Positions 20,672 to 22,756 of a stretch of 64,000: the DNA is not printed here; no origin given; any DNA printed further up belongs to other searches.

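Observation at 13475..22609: Divergent four-gene cluster: AAA_5/MoxR-like ATPase + HEAT-HExxH-vWA giant, facing a membrane protein + HEAT-aldo/keto-reductase fusion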

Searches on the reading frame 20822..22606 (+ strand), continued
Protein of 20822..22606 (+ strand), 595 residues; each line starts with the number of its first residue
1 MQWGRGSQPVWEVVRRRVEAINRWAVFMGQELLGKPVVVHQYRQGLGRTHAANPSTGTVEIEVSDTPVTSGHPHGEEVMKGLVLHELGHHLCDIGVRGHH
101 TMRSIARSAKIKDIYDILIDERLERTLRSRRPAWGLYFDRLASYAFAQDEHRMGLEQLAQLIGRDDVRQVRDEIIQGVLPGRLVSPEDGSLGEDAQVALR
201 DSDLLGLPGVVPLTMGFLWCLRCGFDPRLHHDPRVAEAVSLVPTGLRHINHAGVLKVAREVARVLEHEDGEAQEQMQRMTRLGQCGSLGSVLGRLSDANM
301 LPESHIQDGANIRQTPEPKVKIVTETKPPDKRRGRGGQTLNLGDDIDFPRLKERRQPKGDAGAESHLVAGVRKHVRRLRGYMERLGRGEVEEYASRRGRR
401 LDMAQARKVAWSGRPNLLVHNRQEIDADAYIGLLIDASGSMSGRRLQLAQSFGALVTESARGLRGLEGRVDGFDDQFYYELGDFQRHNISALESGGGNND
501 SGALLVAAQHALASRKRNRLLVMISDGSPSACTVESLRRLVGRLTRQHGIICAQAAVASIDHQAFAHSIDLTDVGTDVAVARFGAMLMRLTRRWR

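Call 35: search_protein_families(library=pfam, alignment_id=A2, max_evalue=1)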
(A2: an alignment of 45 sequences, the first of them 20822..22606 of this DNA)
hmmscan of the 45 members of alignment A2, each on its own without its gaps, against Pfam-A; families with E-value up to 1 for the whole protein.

A. member 1, window:20822-22606:+ (595 aa): 3 families
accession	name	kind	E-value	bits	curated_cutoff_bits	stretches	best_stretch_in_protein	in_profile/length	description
PF11775.14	CobT_C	-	4.1e-05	23.8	21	1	420-456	4-40/220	Cobalamin biosynthesis protein CobT VWA domain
PF00092.34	VWA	-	0.00063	20.5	23.8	1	432-567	3-148/174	von Willebrand factor type A domain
PF13519.12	VWA_2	-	0.00078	20.5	27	1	433-527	3-106/107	von Willebrand factor type A domain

B. families by the number of members that match (of 45 scanned): 43 families (the first 25 are shown)
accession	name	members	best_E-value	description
PF13519.12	VWA_2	43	2.4e-06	von Willebrand factor type A domain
PF11775.14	CobT_C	38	8.7e-08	Cobalamin biosynthesis protein CobT VWA domain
PF00092.34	VWA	38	1e-05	von Willebrand factor type A domain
PF13646.12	HEAT_2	24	6.6e-33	HEAT repeats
PF02985.28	HEAT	24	3.6e-17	HEAT repeat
PF13513.12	HEAT_EZ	13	9.1e-06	HEAT-like repeat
PF13768.12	VWA_3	12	7.2e-05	von Willebrand factor type A domain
PF05762.20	VWA_CoxE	8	1.5e-06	VWA domain containing CoxE-like protein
PF03130.22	HEAT_PBS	6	0.0054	PBS lyase HEAT-like repeat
PF00514.29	Arm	5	0.002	Armadillo/beta-catenin-like repeat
PF12717.13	Cnd1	4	0.042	non-SMC mitotic condensation complex subunit 1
PF20168.4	PDS5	3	0.00014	Sister chromatid cohesion protein PDS5 protein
PF21581.3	SCD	3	0.0059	Stromalin conservative domain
PF24714.1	TOR1L1_N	3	0.17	TORTIFOLIA1 N-terminal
PF22646.2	PPP2R1A-like_HEAT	2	0.0094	PPP2R1A-like HEAT repeat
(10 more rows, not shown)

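Call 56: search_dna_similar(query=window:20822-22606:+, collection=phages, mode=protein, max_evalue=0.001, max_rows=25)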
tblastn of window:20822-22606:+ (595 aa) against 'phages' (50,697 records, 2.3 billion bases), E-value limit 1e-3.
Records with a match: 1; places in all: 1; records where one place covers at least 80% of the query: 0.
Best place of each record, by identity: <60% 1.
By first word of the organism name: Roseobacter 1.
By host as written in the record: Roseobacter sp. (CHUG lineage) 1.
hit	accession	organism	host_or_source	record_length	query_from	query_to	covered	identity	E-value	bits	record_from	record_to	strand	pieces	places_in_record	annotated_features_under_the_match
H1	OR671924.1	Roseobacter phage CRP-810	Roseobacter sp. (CHUG lineage)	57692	362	546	31%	26.5%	8e-4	49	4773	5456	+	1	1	cobaltochelatase subunit CobT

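Call 63: get_annotated_region(hit=H1, flank=4000)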
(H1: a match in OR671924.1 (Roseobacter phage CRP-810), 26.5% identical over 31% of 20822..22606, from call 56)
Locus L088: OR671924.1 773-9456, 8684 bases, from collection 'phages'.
description: Roseobacter phage CRP-810, complete genome.
organism: Roseobacter phage CRP-810 (NCBI taxid 3088887)
taxonomy: Viruses
host: Roseobacter sp. (CHUG lineage); source: -; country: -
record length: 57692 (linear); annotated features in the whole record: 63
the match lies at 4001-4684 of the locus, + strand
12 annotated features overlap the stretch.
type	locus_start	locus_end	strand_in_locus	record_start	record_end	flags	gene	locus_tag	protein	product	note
CDS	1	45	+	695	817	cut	-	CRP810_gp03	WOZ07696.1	hypothetical protein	-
CDS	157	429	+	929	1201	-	-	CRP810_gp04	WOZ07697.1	hypothetical protein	-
CDS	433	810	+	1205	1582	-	-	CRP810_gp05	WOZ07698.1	hypothetical protein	-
CDS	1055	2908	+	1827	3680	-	-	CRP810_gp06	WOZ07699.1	cobaltochelatase subunit CobS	-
CDS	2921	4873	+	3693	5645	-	-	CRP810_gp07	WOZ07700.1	cobaltochelatase subunit CobT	-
CDS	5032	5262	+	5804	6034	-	-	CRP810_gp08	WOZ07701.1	hypothetical protein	-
CDS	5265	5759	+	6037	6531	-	-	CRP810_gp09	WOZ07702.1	pyrimidine dimer DNA glycosylase/endonuclease V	-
CDS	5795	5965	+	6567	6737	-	-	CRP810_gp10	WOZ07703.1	hypothetical protein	-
CDS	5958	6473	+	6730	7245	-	-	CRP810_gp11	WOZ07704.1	hypothetical protein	-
CDS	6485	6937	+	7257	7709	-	-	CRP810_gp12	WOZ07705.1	hypothetical protein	-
CDS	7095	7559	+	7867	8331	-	-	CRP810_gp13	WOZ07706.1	LuxR family transcriptional regulator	-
CDS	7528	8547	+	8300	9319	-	-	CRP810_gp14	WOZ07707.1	site-specific integrase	-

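Call 65: search_protein_families(library=pfam, proteins=[L088:2921-4870:+, L088:1055-2905:+], max_evalue=0.01)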
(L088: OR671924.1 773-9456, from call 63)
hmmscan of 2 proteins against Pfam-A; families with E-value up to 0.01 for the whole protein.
L088:2921-4870:+ (650 aa): 5 families
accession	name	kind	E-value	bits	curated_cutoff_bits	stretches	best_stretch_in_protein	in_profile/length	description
PF11775.14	CobT_C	-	1.9e-39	136.1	21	1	417-632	1-219/220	Cobalamin biosynthesis protein CobT VWA domain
PF06213.17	CobT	-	2e-15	57.5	26.1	1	3-264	4-259/276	Cobalamin biosynthesis protein CobT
PF00092.34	VWA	-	3.9e-07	30.9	23.8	1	521-602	65-142/174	von Willebrand factor type A domain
PF05762.20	VWA_CoxE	-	3.8e-05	23.7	26.4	0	378-455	2-84/222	VWA domain containing CoxE-like protein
PF13519.12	VWA_2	-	0.0036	18.3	27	0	521-564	63-106/107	von Willebrand factor type A domain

L088:1055-2905:+ (617 aa): 7 families
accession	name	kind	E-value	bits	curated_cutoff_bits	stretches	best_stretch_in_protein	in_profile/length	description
PF07728.20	AAA_5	-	9.3e-15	55.3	22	1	365-494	4-126/139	AAA domain (dynein-related subfamily)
PF07726.17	AAA_3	-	7.5e-05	23.1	27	1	365-422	4-59/131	ATPase family associated with various cellular activities (AAA)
PF00004.35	AAA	-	0.00015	22.6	21.2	1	364-396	2-34/131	ATPase family associated with various cellular activities (AAA)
PF13671.12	AAA_33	-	0.00066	20.4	27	1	364-400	3-37/143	AAA domain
PF13191.12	AAA_16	-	0.00087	20.3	32.6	1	363-396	27-63/167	AAA ATPase domain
PF17741.6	DUF5578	-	0.0033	17.4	25.7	1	464-549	21-101/268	Family of unknown function (DUF5578)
PF13401.12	AAA_22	-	0.0086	16.8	27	0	363-402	8-50/130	AAA domain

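Call 68: find_related_loci(query=L088:2921-4870:+, collection=genome_contigs, flank=3000)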
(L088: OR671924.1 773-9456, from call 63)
Query L088:2921-4870:+ (650 aa) in genome_contigs; peptide patterns used: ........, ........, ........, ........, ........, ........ (x = any residue, [..] = any of these).
55 stretches matched a pattern, but none encodes a relative of the query by tblastn (E <= 1e-3).

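Call 83: search_protein_families(library=pfam, proteins=[L059:1559-3421:-, L034:390-2174:+, L055:5363-6922:-, L038:13619-15145:+, L047:4446-5969:+, L035:3302-5119:-, L047:7041-8528:+, L035:2843-3298:-, L071:10103-11905:-, L071:10082-11509:+], max_evalue=0.0001)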
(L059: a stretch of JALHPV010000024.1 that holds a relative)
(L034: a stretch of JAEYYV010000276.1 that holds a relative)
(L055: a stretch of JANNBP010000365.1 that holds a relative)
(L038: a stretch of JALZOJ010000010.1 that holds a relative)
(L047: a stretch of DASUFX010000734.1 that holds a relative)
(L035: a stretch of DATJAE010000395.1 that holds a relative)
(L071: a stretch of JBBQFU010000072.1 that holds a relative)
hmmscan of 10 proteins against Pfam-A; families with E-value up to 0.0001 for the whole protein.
L059:1559-3421:- (620 aa): 6 families
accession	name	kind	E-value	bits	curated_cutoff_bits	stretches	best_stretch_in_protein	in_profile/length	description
PF00441.29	Acyl-CoA_dh_1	-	3.7e-25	89.2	22.4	1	295-468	1-145/150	Acyl-CoA dehydrogenase, C-terminal domain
PF12806.12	Acyl-CoA_dh_C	-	1.7e-24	86.7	30.3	1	484-614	1-124/124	Acetyl-CoA dehydrogenase C-terminal like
PF02770.24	Acyl-CoA_dh_M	-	1.3e-15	57.8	33.3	1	177-279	2-94/97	Acyl-CoA dehydrogenase, middle domain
PF02771.21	Acyl-CoA_dh_N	-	2.3e-12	47.7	22.9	1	51-171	2-112/113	Acyl-CoA dehydrogenase, N-terminal domain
PF22924.1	ACOX_C_alpha1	-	9.3e-08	32.5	27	1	305-464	4-160/169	Acyl-CoA oxidase, C-alpha1 domain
PF08028.16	Acyl-CoA_dh_2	-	1.8e-05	25.5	22.7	1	312-461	3-133/134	Acyl-CoA dehydrogenase, C-terminal domain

L034:390-2174:+ (594 aa): 0 families

L055:5363-6922:- (519 aa): 0 families

L038:13619-15145:+ (508 aa): 0 families

L047:4446-5969:+ (507 aa): 0 families

L035:3302-5119:- (605 aa): 0 families

L047:7041-8528:+ (495 aa): 0 families

L035:2843-3298:- (151 aa): 0 families

L071:10103-11905:- (600 aa): 1 family
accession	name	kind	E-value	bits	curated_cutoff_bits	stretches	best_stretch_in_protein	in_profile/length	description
PF00149.33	Metallophos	-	1.4e-15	58.6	21.5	1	339-519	2-190/191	Calcineurin-like phosphoesterase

L071:10082-11509:+ (475 aa): 0 families

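Call 89: search_protein_families(library=phrogs, proteins=[window:20822-22606:+], max_evalue=0.01)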
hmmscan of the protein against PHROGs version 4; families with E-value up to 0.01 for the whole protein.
window:20822-22606:+ (595 aa): 2 families
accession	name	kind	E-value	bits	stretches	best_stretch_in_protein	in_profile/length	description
phrog_17276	-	moron, auxiliary metabolic gene and host takeover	0.00027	20.5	1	353-534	329-519/580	aerobic cobaltochelatase CobT subunit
phrog_1576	-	unknown function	0.01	15.5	0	427-450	527-550/729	-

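Call 95: search_dna_similar(query=L088:2921-4870:+, collection=plasmids, mode=protein, max_evalue=1e-10, max_rows=12)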
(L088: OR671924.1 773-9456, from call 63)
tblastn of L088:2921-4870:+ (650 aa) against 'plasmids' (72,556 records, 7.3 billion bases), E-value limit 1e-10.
Records with a match: 1026; places in all: 1028; records where one place covers at least 80% of the query: 2.
Best place of each record, by identity: <60% 1026.
By first word of the organism name: Klebsiella 346; Escherichia 228; Acinetobacter 147; Enterobacter 92; Yersinia 63; Salmonella 49; Citrobacter 24; Aeromonas 11; Cronobacter 10; Shigella 8; and 26 more.
By predicted mobility (MOB-suite, as given by PLSDB): non-mobilizable 885; mobilizable 114; conjugative 27.
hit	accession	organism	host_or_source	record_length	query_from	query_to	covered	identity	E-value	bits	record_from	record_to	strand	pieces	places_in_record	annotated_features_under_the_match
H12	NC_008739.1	Marinobacter nauticus VT8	-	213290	6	631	96%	24.6%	3e-23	113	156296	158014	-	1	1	VWA domain-containing protein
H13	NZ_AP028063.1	Marinobacter shengliensis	-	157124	6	631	96%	23.6%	3e-23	113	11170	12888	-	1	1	VWA domain-containing protein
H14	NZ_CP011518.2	Pandoraea oxalativorans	-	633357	307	644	52%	31.3%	1e-26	124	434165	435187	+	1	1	cobalt chelatase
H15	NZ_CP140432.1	Acinetobacter baumannii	Homo sapiens,Wound/Abscess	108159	301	632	51%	31.6%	4e-34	147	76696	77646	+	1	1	hypothetical protein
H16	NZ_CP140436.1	Acinetobacter baumannii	Homo sapiens,urine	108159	301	632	51%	31.6%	4e-34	147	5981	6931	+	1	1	hypothetical protein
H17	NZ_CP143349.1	Acinetobacter baumannii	-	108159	301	632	51%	31.6%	4e-34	147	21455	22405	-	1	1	hypothetical protein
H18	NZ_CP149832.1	Acinetobacter baumannii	-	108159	301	632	51%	31.6%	4e-34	147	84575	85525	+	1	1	hypothetical protein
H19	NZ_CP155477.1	Acinetobacter baumannii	Homo sapiens,skin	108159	301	632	51%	31.6%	4e-34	147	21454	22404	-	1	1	hypothetical protein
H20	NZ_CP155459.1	Acinetobacter baumannii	Homo sapiens,Wound/Abscess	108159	301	632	51%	31.6%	4e-34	147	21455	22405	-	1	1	hypothetical protein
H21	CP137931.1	Acinetobacter baumannii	Homo sapiens,Tissue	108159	301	632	51%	31.6%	4e-34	147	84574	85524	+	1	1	hypothetical protein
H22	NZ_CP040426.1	Acinetobacter baumannii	Homo sapiens,whole organism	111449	301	632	51%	31.6%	4e-34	147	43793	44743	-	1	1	hypothetical protein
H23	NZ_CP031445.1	Acinetobacter baumannii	Homo sapiens,right leg muscle, right ...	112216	301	632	51%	31.6%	4e-34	147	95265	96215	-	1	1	hypothetical protein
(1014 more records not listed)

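Call 96: get_annotated_region(hit=H14, flank=7000)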
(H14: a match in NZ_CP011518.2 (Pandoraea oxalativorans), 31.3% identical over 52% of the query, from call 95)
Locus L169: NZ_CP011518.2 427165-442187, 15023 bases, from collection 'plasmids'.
description: Pandoraea oxalativorans strain DSM 23570 plasmid pPO70-1, complete sequence
organism: Pandoraea oxalativorans (NCBI taxid 573737)
taxonomy: Bacteria; Pseudomonadota; Betaproteobacteria; Burkholderiales; Burkholderiaceae; Pandoraea; Pandoraea oxalativorans
host: -; source: -; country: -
typing (MOB-suite, as given by PLSDB): conjugative; relaxase MOBF,MOBP; mating-pair formation MPF_T
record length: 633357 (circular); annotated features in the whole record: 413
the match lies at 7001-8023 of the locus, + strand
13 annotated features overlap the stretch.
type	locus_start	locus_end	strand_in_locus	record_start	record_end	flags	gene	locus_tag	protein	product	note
CDS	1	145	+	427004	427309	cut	-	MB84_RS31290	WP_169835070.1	hypothetical protein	-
CDS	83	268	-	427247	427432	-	-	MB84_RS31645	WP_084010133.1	transposase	GO:0006313 - DNA transposition [Evidence IEA]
CDS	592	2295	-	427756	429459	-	ureC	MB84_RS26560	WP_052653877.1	urease subunit alpha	GO:0019627 - urea metabolic process [Evidence IEA]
CDS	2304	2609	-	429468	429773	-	-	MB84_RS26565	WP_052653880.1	urease subunit beta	GO:0043419 - urea catabolic process [Evidence IEA]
CDS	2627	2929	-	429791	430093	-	-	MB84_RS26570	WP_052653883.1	urease subunit gamma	GO:0043419 - urea catabolic process [Evidence IEA]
CDS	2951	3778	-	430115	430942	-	-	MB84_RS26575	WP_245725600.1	urease accessory protein UreD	GO:0006807 - nitrogen compound metabolic process [Evidence IEA]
CDS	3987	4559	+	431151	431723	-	-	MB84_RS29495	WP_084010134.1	hypothetical protein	-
CDS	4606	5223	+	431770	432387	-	ureG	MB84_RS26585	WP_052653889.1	urease accessory protein UreG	GO:0019627 - urea metabolic process [Evidence IEA]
CDS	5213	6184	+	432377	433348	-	cobS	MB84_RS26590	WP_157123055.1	cobaltochelatase subunit CobS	GO:0009236 - cobalamin biosynthetic process [Evidence IEA]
CDS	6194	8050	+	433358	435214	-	-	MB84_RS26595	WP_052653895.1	cobalt chelatase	-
CDS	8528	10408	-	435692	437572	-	-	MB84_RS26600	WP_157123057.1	hypothetical protein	-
CDS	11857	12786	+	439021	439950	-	-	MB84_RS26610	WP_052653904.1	hypothetical protein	-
CDS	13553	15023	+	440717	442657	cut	-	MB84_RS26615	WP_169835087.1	hypothetical protein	-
